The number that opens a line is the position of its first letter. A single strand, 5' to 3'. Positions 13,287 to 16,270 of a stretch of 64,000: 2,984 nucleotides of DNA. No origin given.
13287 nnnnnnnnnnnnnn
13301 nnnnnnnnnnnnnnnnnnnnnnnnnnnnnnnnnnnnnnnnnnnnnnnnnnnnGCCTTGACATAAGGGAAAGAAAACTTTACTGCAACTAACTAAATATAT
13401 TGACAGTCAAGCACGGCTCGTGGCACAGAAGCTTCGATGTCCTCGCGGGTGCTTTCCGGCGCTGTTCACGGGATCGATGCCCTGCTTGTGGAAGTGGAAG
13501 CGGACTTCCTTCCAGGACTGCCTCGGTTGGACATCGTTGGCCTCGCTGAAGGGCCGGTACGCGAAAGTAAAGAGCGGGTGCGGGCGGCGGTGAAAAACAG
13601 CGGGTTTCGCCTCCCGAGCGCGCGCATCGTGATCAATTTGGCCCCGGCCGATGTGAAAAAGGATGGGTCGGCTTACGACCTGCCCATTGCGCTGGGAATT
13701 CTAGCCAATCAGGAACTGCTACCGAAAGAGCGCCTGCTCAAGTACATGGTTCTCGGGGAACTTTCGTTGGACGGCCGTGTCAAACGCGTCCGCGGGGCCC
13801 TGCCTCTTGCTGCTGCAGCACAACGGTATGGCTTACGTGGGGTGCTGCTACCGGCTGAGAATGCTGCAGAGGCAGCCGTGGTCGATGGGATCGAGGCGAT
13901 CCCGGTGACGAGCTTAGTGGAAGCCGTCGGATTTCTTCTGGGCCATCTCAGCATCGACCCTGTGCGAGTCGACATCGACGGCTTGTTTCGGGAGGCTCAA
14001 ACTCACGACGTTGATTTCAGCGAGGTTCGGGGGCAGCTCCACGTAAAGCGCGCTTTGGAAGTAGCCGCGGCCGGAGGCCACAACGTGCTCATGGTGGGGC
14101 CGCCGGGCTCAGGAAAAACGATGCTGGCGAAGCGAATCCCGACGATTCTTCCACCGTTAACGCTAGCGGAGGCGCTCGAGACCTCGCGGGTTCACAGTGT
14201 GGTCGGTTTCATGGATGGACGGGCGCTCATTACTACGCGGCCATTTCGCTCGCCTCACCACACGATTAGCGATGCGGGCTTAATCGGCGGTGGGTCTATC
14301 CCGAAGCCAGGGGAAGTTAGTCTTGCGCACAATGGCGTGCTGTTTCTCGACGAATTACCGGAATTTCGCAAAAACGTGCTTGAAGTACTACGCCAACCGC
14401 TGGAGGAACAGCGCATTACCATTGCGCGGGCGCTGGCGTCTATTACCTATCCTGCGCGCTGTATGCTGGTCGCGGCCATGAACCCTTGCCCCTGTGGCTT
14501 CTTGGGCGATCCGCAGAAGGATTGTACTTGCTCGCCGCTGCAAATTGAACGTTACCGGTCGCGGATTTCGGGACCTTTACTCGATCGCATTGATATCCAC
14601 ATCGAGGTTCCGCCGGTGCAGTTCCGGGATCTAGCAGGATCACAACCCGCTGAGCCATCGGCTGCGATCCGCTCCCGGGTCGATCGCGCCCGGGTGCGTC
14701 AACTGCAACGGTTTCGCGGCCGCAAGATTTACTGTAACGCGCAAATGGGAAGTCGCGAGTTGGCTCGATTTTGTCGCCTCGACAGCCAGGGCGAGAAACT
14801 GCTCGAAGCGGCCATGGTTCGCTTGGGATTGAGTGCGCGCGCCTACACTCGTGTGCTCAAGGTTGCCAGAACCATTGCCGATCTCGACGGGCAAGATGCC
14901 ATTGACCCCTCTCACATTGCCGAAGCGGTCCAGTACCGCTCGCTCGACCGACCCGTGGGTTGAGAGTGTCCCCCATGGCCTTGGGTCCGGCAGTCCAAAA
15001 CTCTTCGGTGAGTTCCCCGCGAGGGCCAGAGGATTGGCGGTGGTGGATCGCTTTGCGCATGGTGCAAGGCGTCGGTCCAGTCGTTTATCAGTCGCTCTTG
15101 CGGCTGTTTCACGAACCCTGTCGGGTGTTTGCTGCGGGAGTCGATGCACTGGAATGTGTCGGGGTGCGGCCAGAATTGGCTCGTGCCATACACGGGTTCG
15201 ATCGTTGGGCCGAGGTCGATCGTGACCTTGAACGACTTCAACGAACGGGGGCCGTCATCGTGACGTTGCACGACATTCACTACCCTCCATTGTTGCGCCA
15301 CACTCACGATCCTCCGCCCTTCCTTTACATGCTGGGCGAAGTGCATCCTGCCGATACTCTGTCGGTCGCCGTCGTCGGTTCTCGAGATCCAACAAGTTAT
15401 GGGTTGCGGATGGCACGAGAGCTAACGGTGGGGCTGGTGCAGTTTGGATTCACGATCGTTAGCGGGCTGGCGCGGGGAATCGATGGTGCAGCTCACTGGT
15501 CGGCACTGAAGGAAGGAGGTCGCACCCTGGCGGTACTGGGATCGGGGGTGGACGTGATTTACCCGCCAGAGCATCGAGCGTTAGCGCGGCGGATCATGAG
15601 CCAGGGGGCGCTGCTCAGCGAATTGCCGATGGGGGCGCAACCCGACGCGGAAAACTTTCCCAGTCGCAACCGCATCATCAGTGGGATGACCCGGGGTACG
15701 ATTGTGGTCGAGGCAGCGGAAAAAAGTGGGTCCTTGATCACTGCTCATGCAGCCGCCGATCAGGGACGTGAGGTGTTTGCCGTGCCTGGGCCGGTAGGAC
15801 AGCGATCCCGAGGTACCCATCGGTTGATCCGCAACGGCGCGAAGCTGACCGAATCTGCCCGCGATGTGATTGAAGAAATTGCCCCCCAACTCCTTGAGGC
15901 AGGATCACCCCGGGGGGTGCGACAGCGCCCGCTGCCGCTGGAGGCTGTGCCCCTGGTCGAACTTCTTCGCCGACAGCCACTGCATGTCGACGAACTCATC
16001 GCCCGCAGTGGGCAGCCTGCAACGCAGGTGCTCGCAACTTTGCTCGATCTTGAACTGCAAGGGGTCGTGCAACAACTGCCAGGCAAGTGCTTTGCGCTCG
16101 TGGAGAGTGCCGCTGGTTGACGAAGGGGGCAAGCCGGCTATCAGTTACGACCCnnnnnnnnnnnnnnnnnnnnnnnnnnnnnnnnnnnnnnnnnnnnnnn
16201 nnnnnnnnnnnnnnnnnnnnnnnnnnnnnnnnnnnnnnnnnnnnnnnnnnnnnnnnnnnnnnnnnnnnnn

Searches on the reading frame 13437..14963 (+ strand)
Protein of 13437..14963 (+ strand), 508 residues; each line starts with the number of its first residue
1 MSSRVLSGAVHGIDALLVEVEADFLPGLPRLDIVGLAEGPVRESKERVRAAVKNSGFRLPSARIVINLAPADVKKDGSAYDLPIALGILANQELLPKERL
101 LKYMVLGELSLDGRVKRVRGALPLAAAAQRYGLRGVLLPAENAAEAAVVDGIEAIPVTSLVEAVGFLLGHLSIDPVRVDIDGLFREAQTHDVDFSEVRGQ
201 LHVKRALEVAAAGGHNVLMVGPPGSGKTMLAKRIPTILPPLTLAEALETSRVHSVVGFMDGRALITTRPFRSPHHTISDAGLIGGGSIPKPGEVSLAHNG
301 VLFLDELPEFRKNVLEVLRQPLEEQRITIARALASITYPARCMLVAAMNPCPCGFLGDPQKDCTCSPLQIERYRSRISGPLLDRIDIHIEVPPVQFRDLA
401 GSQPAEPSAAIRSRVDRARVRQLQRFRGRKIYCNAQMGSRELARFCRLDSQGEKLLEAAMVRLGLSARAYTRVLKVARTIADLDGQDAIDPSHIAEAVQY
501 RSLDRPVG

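Call 66: search_protein_families(library=pfam, proteins=[window:13437-14963:+], max_evalue=0.00001)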
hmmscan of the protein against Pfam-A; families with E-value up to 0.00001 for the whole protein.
window:13437-14963:+ (508 aa): 6 families
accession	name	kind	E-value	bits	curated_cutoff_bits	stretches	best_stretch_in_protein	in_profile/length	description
PF01078.27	Mg_chelatase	-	6e-99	330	20.3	1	193-397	1-205/207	Magnesium chelatase, subunit ChlI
PF13541.12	ChlI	-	1.1e-43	148.5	27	1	20-142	1-121/121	Subunit ChlI of Mg-chelatase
PF13335.12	Mg_chelatase_C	-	2e-34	118.5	26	1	406-501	2-94/94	Magnesium chelatase, subunit ChlI C-terminal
PF00493.29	MCM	-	1.4e-11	44.3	23.3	1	290-352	113-175/224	MCM P-loop domain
PF07728.20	AAA_5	-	8.5e-10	39.2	22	1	216-352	1-125/139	AAA domain (dynein-related subfamily)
PF00158.32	Sigma54_activat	-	4.4e-06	26.9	20.2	0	287-347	82-140/168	Sigma-54 interaction domain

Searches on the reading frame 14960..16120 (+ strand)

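Call 66: search_protein_families(library=pfam, proteins=[window:14960-16120:+], max_evalue=0.00001)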
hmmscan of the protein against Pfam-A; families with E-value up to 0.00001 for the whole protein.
window:14960-16120:+ (386 aa): 2 families
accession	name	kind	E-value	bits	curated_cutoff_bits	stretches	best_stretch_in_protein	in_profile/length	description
PF02481.21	DNA_processg_A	-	1.1e-75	254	29.6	1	93-297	2-210/212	DNA recombination-mediator protein A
PF17782.7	DprA_WH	-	1.1e-14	54.6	22.9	1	323-376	8-61/61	DprA winged helix domain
